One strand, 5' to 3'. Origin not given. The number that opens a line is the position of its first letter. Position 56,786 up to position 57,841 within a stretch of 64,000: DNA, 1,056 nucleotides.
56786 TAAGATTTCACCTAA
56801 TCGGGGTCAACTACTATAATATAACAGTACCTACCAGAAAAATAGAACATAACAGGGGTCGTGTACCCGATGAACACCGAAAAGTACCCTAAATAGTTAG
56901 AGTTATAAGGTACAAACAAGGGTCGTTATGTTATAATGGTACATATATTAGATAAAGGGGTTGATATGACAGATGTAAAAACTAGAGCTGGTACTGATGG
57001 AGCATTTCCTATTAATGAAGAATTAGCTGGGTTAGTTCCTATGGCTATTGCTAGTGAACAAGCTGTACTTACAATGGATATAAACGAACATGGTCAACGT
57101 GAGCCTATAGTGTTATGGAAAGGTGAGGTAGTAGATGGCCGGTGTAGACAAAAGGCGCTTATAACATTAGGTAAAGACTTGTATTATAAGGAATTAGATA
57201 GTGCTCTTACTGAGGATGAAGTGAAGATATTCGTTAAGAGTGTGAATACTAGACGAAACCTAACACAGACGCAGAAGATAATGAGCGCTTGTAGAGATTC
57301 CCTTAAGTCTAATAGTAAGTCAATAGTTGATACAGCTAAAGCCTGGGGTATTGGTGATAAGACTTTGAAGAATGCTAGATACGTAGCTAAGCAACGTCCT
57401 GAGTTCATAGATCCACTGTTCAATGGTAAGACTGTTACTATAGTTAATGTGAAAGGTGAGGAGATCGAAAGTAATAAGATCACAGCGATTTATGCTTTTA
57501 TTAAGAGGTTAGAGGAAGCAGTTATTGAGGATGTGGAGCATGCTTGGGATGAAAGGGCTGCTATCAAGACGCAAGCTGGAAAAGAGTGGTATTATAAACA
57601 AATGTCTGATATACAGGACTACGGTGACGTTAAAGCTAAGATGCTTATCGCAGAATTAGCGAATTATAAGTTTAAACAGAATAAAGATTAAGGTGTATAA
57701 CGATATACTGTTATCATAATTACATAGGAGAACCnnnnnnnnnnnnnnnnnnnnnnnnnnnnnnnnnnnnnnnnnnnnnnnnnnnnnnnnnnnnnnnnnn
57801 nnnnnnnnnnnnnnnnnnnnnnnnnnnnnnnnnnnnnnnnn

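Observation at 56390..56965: Divergent 575-nt non-coding region with higher GC, iterated GGGGTCG elements and tandem promoter-like boxes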

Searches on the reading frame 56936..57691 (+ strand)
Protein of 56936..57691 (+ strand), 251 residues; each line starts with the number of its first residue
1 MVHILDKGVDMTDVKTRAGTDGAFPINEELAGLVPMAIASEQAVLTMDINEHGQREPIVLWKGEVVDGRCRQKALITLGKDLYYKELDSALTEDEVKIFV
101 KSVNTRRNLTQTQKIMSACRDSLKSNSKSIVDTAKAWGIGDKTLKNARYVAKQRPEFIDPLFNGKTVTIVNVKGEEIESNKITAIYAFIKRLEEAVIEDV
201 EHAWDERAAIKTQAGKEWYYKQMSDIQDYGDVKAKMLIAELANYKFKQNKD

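Call 9: search_protein_families(library=pfam, proteins=[window:56936-57691:+], max_evalue=0.01)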
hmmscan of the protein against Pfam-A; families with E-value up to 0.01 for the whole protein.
window:56936-57691:+ (251 aa): 1 family
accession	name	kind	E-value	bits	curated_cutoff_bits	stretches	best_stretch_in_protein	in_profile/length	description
PF01379.25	Porphobil_deam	-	0.0074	16.3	22.1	0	71-104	42-76/207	Porphobilinogen deaminase, dipyromethane cofactor binding domain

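Call 15: search_dna_similar(query=window:56966-57691:+, collection=phages, mode=protein, max_rows=30)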
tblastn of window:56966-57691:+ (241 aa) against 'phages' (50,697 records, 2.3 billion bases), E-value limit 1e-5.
No match.

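Call 17: search_protein_families(library=phrogs, proteins=[window:56966-57691:+], max_evalue=0.001)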
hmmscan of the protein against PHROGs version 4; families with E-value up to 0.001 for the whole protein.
window:56966-57691:+ (241 aa): 2 families
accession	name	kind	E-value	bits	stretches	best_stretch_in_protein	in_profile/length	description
phrog_21315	-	unknown function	4.6e-09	36.7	1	20-138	20-128/415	-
phrog_26392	-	unknown function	4e-06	27.6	1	35-190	11-169/231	-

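Call 24: find_related_loci(query=window:56966-57691:+, collection=viral_contigs, flank=6000)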
Query window:56966-57691:+ (241 aa) in viral_contigs; peptide patterns used: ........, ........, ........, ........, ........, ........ (x = any residue, [..] = any of these).
7 stretches matched a pattern; 3 encode a relative of the query (tblastn E <= 1e-3); 3 distinct loci.
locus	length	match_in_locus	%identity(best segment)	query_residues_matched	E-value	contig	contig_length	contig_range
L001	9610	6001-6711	53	1-237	1e-76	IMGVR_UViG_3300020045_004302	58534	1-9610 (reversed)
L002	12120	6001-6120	43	48-86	2e-4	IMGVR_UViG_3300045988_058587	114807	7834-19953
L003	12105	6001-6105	40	48-82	3e-4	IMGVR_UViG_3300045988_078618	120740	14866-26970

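Call 28: find_homologous_proteins(query=window:56966-57691:+, max_evalue=0.00001)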
Query window:56966-57691:+ (241 aa): 441 proteins with E <= 0.00001 among 749 candidates; the best 120 are listed.
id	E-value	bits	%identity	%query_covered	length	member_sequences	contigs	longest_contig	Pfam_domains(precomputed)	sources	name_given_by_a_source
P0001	7.9e-154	528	100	100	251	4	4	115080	-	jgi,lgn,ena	jgi:hypothetical protein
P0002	1.2e-105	370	72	97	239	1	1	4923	-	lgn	-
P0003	3.9e-105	369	68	100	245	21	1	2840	-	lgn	-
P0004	1.3e-104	367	71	98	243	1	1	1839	-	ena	-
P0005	2.4e-104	366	68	100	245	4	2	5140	-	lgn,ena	-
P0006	1.4e-101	357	68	99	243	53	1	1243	-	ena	-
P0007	3.0e-101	356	68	99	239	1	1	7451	-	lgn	-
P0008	7.2e-98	345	67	98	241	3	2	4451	-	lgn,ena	-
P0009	4.9e-97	342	67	98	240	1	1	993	-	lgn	-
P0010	3.7e-96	339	63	98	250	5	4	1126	-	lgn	-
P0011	1.2e-95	338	64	100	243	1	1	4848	-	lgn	-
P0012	3.8e-95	336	64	97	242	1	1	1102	-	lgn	-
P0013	1.3e-94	334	65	99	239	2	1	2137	-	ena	-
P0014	1.9e-94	334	64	100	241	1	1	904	-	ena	-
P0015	1.5e-93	331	63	100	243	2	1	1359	-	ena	-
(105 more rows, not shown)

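Call 30: find_related_loci(query=A2, collection=metagenome_contigs, flank=4000)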
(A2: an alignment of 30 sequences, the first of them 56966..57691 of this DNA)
Query A2 (241 aa) in metagenome_contigs; peptide patterns used: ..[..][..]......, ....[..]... (x = any residue, [..] = any of these).
390 stretches matched a pattern; 83 encode a relative of the query (tblastn E <= 1e-3); the best 80 are kept; 80 distinct loci.
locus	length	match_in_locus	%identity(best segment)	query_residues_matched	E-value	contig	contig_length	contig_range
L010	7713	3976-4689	68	4-241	2e-109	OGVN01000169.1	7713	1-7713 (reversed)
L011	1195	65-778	64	1-240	2e-110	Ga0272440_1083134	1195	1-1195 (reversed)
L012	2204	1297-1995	58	1-236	8e-100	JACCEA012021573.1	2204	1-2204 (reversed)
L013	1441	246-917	62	13-236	3e-101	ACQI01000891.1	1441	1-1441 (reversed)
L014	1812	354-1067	58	1-236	4e-97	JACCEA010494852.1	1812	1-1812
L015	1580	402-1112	61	1-237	9e-98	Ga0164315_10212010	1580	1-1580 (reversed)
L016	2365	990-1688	58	1-235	1e-91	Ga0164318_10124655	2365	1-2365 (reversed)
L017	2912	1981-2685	57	1-236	6e-90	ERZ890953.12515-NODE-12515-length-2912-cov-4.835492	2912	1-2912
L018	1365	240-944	57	1-236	1e-94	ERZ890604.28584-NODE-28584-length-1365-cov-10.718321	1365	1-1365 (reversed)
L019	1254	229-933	58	1-236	4e-95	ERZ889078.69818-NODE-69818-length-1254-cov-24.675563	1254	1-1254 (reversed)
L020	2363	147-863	60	1-240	8e-90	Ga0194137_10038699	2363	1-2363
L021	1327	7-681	58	11-236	2e-92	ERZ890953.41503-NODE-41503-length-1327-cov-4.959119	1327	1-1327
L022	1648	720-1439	55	1-240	2e-90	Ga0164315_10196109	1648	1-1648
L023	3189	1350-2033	56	10-236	5e-86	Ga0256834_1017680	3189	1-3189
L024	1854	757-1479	57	1-240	2e-89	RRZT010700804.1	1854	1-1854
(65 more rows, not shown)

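Call 31: find_related_loci(query=A2, collection=viral_contigs, flank=4000)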
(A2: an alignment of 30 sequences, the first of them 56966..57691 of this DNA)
Query A2 (241 aa) in viral_contigs; peptide patterns used: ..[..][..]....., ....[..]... (x = any residue, [..] = any of these).
99 stretches matched a pattern; 27 encode a relative of the query (tblastn E <= 1e-3); 27 distinct loci.
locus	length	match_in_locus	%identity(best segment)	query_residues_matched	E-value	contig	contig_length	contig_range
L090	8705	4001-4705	57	1-236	3e-90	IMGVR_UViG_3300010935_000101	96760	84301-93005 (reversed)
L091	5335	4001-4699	54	4-237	1e-83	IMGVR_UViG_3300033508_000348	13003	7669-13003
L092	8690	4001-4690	53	13-236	6e-74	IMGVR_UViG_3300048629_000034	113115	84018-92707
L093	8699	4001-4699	54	4-237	1e-83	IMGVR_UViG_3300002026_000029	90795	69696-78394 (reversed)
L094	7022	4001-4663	47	21-237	2e-67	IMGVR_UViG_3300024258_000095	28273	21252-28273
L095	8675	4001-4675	50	5-238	7e-65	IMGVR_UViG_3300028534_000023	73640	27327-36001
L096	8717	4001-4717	47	1-240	2e-64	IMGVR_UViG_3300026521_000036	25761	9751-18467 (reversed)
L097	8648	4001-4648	51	1-214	3e-61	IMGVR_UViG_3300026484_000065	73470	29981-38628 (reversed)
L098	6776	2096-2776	49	18-238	6e-60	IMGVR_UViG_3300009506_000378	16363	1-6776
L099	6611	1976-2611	47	21-236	1e-58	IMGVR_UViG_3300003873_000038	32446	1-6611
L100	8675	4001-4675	47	18-237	3e-57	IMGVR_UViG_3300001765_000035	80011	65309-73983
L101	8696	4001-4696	42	13-236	6e-55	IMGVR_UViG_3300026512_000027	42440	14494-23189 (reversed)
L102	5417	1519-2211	42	14-235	1e-46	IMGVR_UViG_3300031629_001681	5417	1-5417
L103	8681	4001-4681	41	20-237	6e-46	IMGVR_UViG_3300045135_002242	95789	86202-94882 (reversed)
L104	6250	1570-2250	40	20-237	1e-45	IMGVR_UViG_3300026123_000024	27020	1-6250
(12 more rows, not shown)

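Call 34: find_encoding_contigs(protein=P0002, flank=5000, max_places=2)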
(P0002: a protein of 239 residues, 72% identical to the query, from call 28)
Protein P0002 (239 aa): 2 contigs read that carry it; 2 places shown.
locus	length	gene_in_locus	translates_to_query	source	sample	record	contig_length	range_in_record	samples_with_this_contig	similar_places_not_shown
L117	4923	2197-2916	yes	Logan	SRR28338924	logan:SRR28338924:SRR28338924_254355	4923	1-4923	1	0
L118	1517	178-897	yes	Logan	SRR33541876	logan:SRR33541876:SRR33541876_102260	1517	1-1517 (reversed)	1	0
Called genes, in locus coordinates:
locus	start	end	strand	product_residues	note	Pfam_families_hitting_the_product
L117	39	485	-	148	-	-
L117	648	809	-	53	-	-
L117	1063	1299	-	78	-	-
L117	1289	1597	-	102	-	-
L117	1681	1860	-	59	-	-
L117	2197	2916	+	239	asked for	-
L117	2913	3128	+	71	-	-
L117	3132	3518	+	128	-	-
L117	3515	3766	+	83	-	-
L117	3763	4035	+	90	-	-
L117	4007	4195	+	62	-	-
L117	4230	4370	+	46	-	-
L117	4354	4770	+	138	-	-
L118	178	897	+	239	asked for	-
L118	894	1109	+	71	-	-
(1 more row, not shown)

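Call 35: find_encoding_contigs(protein=P0007, flank=6000, max_places=2)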
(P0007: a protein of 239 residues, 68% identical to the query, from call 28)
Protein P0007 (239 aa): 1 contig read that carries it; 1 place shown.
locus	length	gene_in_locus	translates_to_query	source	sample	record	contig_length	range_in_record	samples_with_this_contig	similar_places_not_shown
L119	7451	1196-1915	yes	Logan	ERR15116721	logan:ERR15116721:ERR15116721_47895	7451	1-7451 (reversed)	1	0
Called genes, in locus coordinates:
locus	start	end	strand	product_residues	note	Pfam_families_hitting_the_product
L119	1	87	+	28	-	?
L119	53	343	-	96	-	-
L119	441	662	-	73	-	-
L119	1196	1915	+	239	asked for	-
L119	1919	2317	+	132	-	PF10544:T5orf172 (weak)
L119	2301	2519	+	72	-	-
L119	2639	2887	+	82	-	-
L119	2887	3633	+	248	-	-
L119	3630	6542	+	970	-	PF07591:PT-HINT (faint), PF14890:Intein_splicing (weak)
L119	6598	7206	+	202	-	PF24175:SU10_adaptor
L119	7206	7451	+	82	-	?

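Call 36: find_encoding_contigs(protein=P0005, flank=5000, max_places=2)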
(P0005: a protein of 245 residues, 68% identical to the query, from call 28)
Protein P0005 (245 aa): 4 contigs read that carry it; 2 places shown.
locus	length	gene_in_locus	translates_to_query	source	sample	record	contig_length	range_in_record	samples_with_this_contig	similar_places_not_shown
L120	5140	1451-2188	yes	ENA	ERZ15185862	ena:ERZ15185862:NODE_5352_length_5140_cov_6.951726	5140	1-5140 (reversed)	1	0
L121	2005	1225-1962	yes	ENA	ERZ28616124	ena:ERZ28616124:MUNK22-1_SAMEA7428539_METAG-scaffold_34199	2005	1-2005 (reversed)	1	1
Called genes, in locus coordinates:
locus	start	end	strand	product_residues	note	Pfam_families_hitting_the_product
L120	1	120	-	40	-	?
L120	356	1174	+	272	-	PF13392:HNH_3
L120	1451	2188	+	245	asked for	-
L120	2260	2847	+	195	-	PF25145:NfeD1b_N, PF00574:CLP_protease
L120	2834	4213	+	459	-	PF13638:PIN_4, PF02562:PhoH, PF13604:AAA_30 (faint), PF13245:AAA_19 (weak), PF13401:AAA_22 (weak)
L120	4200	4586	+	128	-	-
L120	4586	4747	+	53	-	-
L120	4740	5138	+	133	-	?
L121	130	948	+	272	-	PF13392:HNH_3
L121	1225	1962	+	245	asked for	-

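Call 75: search_solved_structures(query=window:56966-57691:+, max_evalue=0.01)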
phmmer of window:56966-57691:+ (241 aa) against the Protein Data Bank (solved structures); distinct sequences matched with E-value up to 0.01: 0.

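Call 92: predict_structure(alignment_id=A2)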
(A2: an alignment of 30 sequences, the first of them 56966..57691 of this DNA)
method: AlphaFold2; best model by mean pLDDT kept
length: 241 residues; sequences in the alignment: 30
mean_pLDDT: 84.1   pTM: 0.56
mean pLDDT of the five models: 84.1, 83.4, 79.6, 79.5, 78.2
residues with pLDDT >= 90: 67; 70-90: 156; 50-70: 17; < 50: 1
segments of 3 or more residues with pLDDT < 50: none
pLDDT, mean of each block of 10 residues (from residue 1): 77 89 81 88 90 91 91 90 86 76 88 85 83 92 91 89 86 89 73 65 81 86 84 74 43
secondary structure, 60 per line:
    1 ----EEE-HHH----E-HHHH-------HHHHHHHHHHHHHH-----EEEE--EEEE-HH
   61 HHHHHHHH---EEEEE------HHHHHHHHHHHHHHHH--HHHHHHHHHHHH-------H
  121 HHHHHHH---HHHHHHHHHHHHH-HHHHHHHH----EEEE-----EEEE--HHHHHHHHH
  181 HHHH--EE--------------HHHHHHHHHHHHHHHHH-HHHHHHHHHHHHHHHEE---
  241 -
elements in order: E5-7 H18-21 H29-42 E48-51 E54-57 H59-68 E72-76 H83-98 H101-112 H120-127 H131-143 H145-152 E157-160 E166-169 H172-184 H203-219 H221-235

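Call 94: fold_search(model_id=the predicted structure, library=pdb)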
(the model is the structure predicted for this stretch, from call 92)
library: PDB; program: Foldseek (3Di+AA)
matches with E <= 10: 785; with E <= 0.001: 17
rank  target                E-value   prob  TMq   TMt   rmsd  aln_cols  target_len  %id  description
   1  5k5d_A                4.7e-05  1.00  0.34  0.32  12.9       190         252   13  Structure of the C2221 form of Pnob8-like ParB-N domain (released 2016-06-15)
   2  7nfu_A                9.0e-05  1.00  0.34  0.36   6.5       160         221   19  Crystal structure of C-terminally truncated Geobacillus thermoleovorans nucleoid occlusion protein Noc (released 2021-02-17)
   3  7nfu_B                1.0e-04  1.00  0.34  0.36   6.6       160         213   19  Crystal structure of C-terminally truncated Geobacillus thermoleovorans nucleoid occlusion protein Noc (released 2021-02-17)
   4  7bnk_B                1.1e-04  1.00  0.35  0.44  10.0       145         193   14  Crystal structure of ParB from Myxococcus xanthus bound to CDP and Monothiophosphate (released 2021-09-08)
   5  7ol9_B                1.4e-04  1.00  0.31  0.35  17.1       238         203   14  Crystal structure of C-terminally truncated Bacillus subtilis nucleoid occlusion protein (Noc) complexed to the Noc-bi (released 2022-03-09)
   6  7ng0                  1.4e-04  1.00  0.33  0.40  10.5       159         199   19  Crystal structure of N- and C-terminally truncated Geobacillus thermoleovorans nucleoid occlusion protein Noc (released 2021-02-17)
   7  6sdk_A                1.7e-04  1.00  0.35  0.41   9.9       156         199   17  Crystal structure of bacterial ParB dimer bound to CDP (released 2019-10-23)
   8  6sdk_B                1.7e-04  1.00  0.34  0.41  10.1       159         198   18  Crystal structure of bacterial ParB dimer bound to CDP (released 2019-10-23)
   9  7ol9_A                2.1e-04  1.00  0.24  0.29  16.2       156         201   18  Crystal structure of C-terminally truncated Bacillus subtilis nucleoid occlusion protein (Noc) complexed to the Noc-bi (released 2022-03-09)
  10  5k5d_B                2.5e-04  1.00  0.34  0.32  12.8       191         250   16  Structure of the C2221 form of Pnob8-like ParB-N domain (released 2016-06-15)
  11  7bnr_A                2.8e-04  1.00  0.34  0.42  10.4       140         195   15  Crystal structure of a ParB Q52A mutant from Myxococcus xanthus bound to CTPyS (released 2021-09-08)
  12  7bnk_A                2.9e-04  1.00  0.34  0.42  10.0       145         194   15  Crystal structure of ParB from Myxococcus xanthus bound to CDP and Monothiophosphate (released 2021-09-08)
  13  7bm8_A                2.9e-04  1.00  0.35  0.46  10.0       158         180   14  Crystal structure of the C-terminally truncated chromosome-partitioning protein ParB from Caulobacter crescentus compl (released 2021-04-28)
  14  5k5a                  4.7e-04  1.00  0.32  0.29  12.6       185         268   16  Structure of the pNOB8-like ParB N-domain (released 2016-06-15)
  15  8qa9_B                6.0e-04  0.99  0.25  0.28  10.6       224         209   16  Crystal structure of the RK2 plasmid encoded co-complex of the C-terminally truncated transcriptional repressor protei (released 2024-02-21)
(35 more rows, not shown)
